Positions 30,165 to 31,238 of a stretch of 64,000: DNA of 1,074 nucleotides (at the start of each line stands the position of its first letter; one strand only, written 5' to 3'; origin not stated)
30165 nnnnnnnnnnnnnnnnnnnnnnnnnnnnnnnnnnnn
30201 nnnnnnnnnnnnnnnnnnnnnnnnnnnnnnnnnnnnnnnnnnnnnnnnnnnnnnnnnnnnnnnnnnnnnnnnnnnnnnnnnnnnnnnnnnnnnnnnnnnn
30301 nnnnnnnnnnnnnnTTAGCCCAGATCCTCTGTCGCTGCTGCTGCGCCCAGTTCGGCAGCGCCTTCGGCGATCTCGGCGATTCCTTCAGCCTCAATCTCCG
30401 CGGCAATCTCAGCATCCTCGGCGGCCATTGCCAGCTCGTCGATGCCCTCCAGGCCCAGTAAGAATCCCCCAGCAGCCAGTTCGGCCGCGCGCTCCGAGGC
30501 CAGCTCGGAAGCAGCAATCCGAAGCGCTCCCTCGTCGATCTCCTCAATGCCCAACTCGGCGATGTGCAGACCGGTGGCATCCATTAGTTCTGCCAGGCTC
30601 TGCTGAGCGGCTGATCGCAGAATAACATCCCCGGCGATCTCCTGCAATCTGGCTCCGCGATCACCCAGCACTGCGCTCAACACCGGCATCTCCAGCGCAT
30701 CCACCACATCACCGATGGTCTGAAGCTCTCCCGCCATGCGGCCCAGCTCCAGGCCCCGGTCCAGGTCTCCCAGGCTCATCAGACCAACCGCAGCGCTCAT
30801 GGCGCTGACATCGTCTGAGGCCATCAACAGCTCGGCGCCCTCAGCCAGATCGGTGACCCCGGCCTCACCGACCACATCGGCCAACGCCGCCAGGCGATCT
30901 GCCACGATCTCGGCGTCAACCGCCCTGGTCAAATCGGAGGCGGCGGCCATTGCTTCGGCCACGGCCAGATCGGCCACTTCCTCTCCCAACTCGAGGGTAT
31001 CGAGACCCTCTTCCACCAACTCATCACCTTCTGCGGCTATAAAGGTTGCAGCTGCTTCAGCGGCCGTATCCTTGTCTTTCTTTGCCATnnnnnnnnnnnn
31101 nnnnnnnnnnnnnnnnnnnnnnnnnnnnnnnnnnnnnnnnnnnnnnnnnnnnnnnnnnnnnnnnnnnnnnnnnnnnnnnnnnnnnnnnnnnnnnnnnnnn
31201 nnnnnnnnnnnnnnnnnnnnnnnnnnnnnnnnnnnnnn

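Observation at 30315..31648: Two-gene minus-strand pair encoding an unknown 165-aa protein and an extremely acidic A/E/L/G low-complexity 257-aa protein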

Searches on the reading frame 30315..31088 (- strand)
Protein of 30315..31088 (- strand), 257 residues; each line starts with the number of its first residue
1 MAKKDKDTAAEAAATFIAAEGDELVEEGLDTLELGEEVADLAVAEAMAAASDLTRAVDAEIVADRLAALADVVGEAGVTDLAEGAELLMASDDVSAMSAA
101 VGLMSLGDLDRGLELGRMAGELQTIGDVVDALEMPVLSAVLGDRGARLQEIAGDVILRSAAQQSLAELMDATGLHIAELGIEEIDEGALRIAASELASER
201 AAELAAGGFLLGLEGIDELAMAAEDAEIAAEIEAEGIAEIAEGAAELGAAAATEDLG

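Call 3: search_protein_families(library=pfam, proteins=[window:30315-31088:-], max_evalue=1)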
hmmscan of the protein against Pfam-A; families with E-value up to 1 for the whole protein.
window:30315-31088:- (257 aa): 0 families

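Call 4: search_protein_families(library=ncbifam, proteins=[window:30315-31088:-], max_evalue=1)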
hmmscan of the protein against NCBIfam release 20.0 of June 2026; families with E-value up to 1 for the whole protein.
window:30315-31088:- (257 aa): 0 families

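Call 6: find_homologous_proteins(query=window:30315-31088:-)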
Query window:30315-31088:- (257 aa): 49 proteins with E <= 0.001 among 8000 candidates.
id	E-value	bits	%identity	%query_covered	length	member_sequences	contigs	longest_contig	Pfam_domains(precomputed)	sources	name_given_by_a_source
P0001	2.3e-80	288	74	88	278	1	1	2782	-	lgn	-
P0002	1.1e-68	249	62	81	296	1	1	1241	-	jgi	jgi:hypothetical protein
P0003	1.2e-66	243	75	74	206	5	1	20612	-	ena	-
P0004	2.0e-66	242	70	75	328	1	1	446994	-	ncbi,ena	-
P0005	2.2e-65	239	60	85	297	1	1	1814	-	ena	-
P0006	2.1e-64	235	60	94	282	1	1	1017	-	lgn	-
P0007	2.8e-63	232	61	77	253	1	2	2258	-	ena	-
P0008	3.2e-61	225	57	97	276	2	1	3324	-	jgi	-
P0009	1.3e-60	223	59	85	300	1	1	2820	-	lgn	-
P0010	4.1e-60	222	59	88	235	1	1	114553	-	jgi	jgi:hypothetical protein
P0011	9.3e-60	220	56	90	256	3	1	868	-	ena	-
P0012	1.9e-59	219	78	49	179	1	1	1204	-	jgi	jgi:hypothetical protein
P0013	7.4e-59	217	62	81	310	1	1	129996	-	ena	-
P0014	2.4e-58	216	61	78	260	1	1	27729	-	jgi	jgi:hypothetical protein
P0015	3.1e-58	215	56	89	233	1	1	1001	-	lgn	-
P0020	2.3e-54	203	77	58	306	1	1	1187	-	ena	-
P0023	7.2e-52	195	59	80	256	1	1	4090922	-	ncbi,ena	-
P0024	1.8e-51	193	51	80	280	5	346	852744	-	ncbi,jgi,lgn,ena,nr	ncbi:MAG: hypothetical protein DCC51_07965 [Anaerolineae bacterium]|nr:MAG: hypothetical protein DCC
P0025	2.8e-51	193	63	60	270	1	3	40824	-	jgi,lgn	jgi:hypothetical protein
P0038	2.4e-43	167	70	49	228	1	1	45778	-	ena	-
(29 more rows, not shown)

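Call 9: find_encoding_contigs(protein=P0023, flank=6000, max_places=3)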
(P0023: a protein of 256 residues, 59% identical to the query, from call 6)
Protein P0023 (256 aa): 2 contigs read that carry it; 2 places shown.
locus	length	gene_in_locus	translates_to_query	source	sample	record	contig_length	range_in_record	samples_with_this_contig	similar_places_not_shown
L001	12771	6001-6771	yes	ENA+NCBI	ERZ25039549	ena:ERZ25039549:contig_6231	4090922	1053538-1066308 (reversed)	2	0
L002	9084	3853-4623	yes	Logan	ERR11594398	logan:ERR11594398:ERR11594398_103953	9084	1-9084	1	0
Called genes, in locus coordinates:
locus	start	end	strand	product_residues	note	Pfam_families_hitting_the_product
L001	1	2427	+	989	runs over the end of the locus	PF07696:7TMR-DISMED2, PF07695:7TMR-DISM_7TM, PF08448:PAS_4 (faint), PF07730:HisKA_3, PF02518:HATPase_c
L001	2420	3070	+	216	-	PF00072:Response_reg, PF00196:GerE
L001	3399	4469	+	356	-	PF00494:SQS_PSY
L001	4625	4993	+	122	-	PF00072:Response_reg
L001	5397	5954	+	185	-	PF06897:DUF1269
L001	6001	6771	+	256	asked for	-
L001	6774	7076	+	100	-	-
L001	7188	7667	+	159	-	-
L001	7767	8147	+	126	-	PF07885:Ion_trans_2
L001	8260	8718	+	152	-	-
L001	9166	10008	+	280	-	PF03724:META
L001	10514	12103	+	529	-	-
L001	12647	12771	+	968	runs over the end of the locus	PF06897:DUF1269, PF00884:Sulfatase, PF16347:SGSH_C (weak)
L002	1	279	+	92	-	?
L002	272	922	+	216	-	PF00072:Response_reg, PF00196:GerE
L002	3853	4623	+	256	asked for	-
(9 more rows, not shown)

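Call 10: find_encoding_contigs(protein=P0024, flank=6000, max_places=3)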
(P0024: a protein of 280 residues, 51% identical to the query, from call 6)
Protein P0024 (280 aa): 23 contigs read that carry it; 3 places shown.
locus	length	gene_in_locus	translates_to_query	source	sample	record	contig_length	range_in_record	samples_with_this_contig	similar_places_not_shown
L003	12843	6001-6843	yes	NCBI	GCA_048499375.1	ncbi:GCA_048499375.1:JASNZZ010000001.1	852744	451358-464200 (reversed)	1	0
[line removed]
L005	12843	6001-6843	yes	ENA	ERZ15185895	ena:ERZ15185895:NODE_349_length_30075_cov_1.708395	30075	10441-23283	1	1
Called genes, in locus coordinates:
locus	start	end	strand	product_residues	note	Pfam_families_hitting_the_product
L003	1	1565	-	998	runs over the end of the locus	PF17764:PriA_3primeBD, PF04851:ResIII, PF00270:DEAD, PF18319:Zn_ribbon_PriA (weak), PF00271:Helicase_C (weak), PF18074:PriA_C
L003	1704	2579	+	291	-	PF01557:FAA_hydrolase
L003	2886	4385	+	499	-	PF00575:S1, PF23459:S1_RRP5 (faint), PF00575:S1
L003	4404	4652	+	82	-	PF01176:eIF-1a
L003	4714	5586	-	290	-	PF06325:PrmA, PF05175:MTS (weak), PF13489:Methyltransf_23 (weak), PF13847:Methyltransf_31 (weak), PF13649:Methyltransf_25 (weak)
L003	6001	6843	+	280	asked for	-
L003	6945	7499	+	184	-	PF04525:LOR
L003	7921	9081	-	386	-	PF00226:DnaJ, PF01556:DnaJ_C, PF00684:DnaJ_CXXCXGXG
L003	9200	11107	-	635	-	PF00012:HSP70, PF06723:MreB_Mbl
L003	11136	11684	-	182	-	PF01025:GrpE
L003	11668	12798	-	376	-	PF01628:HrcA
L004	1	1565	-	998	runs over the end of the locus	PF17764:PriA_3primeBD, PF04851:ResIII, PF00270:DEAD, PF18319:Zn_ribbon_PriA (weak), PF00271:Helicase_C (weak), PF18074:PriA_C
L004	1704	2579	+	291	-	PF01557:FAA_hydrolase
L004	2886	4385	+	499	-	PF00575:S1, PF23459:S1_RRP5 (faint), PF00575:S1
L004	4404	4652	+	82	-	PF01176:eIF-1a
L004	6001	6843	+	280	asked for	-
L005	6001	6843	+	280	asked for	-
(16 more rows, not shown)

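Call 13: find_encoding_contigs(protein=P0004, flank=5000, max_places=2)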
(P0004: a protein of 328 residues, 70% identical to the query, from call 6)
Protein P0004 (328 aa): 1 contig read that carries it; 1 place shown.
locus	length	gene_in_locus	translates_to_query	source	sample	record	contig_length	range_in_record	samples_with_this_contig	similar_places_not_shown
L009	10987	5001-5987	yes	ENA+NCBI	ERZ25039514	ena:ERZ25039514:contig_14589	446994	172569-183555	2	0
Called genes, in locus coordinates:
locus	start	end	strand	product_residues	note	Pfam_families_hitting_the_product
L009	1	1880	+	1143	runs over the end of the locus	PF07494:Reg_prop (faint), PF08450:SGL (faint), PF07495:Y_Y_Y, PF00512:HisKA, PF02518:HATPase_c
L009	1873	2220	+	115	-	PF00072:Response_reg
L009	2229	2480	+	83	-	-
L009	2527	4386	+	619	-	PF00072:Response_reg, PF08447:PAS_3, PF00989:PAS, PF08447:PAS_3, PF08448:PAS_4, PF13426:PAS_9, PF07730:HisKA_3, PF13581:HATPase_c_2, +4 more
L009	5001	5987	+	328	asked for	-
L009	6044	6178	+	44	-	-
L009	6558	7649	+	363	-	PF01594:AI-2E_transport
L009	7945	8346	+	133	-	PF23636:DUF7144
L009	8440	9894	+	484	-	PF06863:DUF1254, PF06742:DUF1214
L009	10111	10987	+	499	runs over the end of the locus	PF06863:DUF1254, PF06742:DUF1214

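Call 20: search_solved_structures(query=A1, max_evalue=10, show_alignments=2)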
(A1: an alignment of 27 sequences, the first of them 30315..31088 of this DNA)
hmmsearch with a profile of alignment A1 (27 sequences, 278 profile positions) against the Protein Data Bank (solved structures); distinct sequences matched with E-value up to 10: 0.

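Call 26: predict_structure(alignment_id=A1)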
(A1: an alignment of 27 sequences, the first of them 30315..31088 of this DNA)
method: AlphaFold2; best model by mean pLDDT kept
length: 257 residues; sequences in the alignment: 27
mean_pLDDT: 72.1   pTM: 0.47
mean pLDDT of the five models: 72.1, 70.2, 67.4, 62.1, 61.2
residues with pLDDT >= 90: 61; 70-90: 79; 50-70: 76; < 50: 41
segments of 3 or more residues with pLDDT < 50: 95-104, 163-184
pLDDT, mean of each block of 10 residues (from residue 1): 72 91 96 94 89 82 74 58 51 49 51 62 63 69 70 59 46 41 52 72 81 89 93 96 94 82
secondary structure, 60 per line:
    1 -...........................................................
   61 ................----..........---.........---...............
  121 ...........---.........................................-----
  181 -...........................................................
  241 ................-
elements in order: H2-76 H81-90 H94-102 H106-131 H135-175 H182-256

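Call 37: search_protein_representatives(alignment_id=A1)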
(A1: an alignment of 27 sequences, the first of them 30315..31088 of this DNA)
Query: 27 sequences, 278 profile positions. Proteins with E-value up to 0.001 (for the whole library): 486; up to 1e-10: 340; up to 1e-30: 159. The best 150 are listed.
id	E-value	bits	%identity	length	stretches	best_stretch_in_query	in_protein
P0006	6.2e-99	347.2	-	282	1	4-276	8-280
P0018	2.0e-91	322.5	-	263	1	19-277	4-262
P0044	2.4e-90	319.0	-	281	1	1-277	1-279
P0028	1.1e-89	316.8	-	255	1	12-264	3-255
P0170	1.4e-88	313.2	-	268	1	23-268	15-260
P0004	4.1e-87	308.4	-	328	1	16-234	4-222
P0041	1.2e-83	297.0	-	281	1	1-276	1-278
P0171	3.2e-81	289.1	-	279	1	1-277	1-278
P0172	5.8e-79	281.6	-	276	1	31-220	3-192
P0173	1.6e-77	276.9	-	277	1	1-277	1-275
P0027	3.2e-77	275.9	-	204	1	15-204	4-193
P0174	2.6e-76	273.0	-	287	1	5-277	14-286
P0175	6.1e-75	268.4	-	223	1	6-220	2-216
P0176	6.4e-75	268.4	-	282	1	1-277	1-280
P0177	1.7e-70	253.9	-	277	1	1-277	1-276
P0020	9.6e-69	248.1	-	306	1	8-187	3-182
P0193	6.7e-61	222.4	-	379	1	50-265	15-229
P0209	1.9e-53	197.9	-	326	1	1-259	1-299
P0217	7.5e-52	192.7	-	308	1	4-273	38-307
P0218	8.2e-52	192.6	-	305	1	8-208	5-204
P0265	3.9e-40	154.3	-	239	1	113-277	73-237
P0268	4.9e-40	153.9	-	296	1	24-259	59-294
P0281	3.9e-37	144.4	-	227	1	80-231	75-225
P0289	4.3e-35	137.7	-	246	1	91-197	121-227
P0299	5.0e-33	131.0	-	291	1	138-277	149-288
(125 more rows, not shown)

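Call 38: find_encoding_contigs(protein=P0010, flank=5000, max_places=1)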
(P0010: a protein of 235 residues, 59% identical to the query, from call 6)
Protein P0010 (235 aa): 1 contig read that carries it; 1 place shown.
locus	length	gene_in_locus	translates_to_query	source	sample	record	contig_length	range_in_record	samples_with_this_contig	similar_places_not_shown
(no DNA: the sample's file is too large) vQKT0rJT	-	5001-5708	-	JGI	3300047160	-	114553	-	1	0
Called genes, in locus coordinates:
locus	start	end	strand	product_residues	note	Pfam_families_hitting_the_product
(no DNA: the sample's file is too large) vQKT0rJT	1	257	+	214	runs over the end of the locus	PF04173:DoxD (weak), PF07681:DoxX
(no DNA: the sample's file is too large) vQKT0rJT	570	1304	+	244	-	PF03891:DUF333 (faint)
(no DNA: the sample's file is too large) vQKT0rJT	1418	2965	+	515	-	PF00884:Sulfatase, PF16347:SGSH_C (weak), PF14707:Sulfatase_C (weak)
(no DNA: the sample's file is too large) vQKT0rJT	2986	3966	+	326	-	PF03781:FGE-sulfatase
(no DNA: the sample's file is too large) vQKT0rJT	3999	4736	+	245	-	PF01027:Bax1-I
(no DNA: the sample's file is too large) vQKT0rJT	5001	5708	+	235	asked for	-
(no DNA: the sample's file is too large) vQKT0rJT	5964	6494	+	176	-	PF06897:DUF1269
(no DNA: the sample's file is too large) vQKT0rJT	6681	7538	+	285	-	PF00924:MS_channel_2nd, PF21082:MS_channel_3rd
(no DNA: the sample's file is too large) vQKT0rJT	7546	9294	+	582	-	PF00916:Sulfate_transp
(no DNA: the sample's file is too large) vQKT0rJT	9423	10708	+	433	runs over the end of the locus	PF00654:Voltage_CLC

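Call 39: find_encoding_contigs(protein=P0013, flank=5000, max_places=1)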
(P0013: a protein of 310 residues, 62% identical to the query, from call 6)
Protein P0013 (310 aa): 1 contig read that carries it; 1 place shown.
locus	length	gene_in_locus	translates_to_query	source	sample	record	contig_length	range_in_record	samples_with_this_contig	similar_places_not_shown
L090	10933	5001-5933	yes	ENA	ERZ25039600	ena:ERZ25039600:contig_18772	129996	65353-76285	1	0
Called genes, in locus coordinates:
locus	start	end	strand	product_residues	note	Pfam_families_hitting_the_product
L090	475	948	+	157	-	PF08100:Dimerisation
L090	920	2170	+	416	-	PF00891:Methyltransf_2, PF01048:PNP_UDP_1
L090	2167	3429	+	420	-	PF01494:FAD_binding_3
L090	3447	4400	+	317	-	PF00685:Sulfotransfer_1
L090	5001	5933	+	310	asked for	-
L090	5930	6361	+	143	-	PF06897:DUF1269 (weak)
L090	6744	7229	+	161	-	-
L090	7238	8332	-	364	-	PF00205:TPP_enzyme_M, PF02775:TPP_enzyme_C, PF00676:E1_dh (faint)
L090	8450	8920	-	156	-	PF02776:TPP_enzyme_N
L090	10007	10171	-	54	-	PF25045:vWA_Ro60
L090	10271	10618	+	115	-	-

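Call 40: find_encoding_contigs(protein=P0025, flank=5000, max_places=1)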
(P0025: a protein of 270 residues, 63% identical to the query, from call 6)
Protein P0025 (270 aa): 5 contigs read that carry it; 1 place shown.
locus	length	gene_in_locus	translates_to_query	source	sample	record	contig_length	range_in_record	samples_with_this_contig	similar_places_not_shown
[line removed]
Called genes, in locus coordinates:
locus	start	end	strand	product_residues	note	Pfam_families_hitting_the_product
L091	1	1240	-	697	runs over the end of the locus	PF03724:META (weak)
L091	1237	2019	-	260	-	PF00520:Ion_trans, PF07885:Ion_trans_2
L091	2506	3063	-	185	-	PF03729:DUF308 (weak)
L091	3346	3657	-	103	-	-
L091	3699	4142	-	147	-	-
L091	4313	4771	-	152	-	PF07885:Ion_trans_2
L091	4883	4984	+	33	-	-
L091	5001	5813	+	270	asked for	-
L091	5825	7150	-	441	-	PF07690:MFS_1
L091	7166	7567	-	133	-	PF07690:MFS_1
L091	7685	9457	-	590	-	PF00916:Sulfate_transp, PF01740:STAS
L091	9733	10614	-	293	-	PF11731:Cdd1 (faint), PF14229:DUF4332, PF14520:HHH_5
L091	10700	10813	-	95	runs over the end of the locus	-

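Call 41: find_encoding_contigs(protein=P0038, flank=5000, max_places=1)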
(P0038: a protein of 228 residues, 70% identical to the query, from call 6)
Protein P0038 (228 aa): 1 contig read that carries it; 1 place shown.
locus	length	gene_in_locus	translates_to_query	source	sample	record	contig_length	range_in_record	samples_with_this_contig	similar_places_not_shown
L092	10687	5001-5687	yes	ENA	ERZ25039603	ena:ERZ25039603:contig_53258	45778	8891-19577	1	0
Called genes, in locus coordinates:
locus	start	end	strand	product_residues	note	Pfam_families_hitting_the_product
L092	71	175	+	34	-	-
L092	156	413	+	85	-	-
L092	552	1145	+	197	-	-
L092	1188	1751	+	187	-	PF06897:DUF1269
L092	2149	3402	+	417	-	PF10009:DUF2252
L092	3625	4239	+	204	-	PF05239:PRC (weak)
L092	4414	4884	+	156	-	-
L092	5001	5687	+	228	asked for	-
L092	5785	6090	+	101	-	-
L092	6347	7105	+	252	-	PF01928:CYTH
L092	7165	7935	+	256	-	PF00916:Sulfate_transp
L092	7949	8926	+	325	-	PF00916:Sulfate_transp, PF01740:STAS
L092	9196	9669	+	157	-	PF06897:DUF1269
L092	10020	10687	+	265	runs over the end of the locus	-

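Call 47: find_related_loci(query=A3, collection=metagenome_contigs, flank=8000)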
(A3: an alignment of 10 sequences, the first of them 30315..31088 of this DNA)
Query A3 (257 aa) in metagenome_contigs; peptide patterns used: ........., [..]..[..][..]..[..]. (x = any residue, [..] = any of these).
600 stretches matched a pattern (row limit reached: there are more); 51 encode a relative of the query (tblastn E <= 1e-3); 51 distinct loci.
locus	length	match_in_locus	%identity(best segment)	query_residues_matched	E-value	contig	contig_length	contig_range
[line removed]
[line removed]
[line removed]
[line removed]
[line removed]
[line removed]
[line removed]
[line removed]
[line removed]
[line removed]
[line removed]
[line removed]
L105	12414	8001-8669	51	17-239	8e-57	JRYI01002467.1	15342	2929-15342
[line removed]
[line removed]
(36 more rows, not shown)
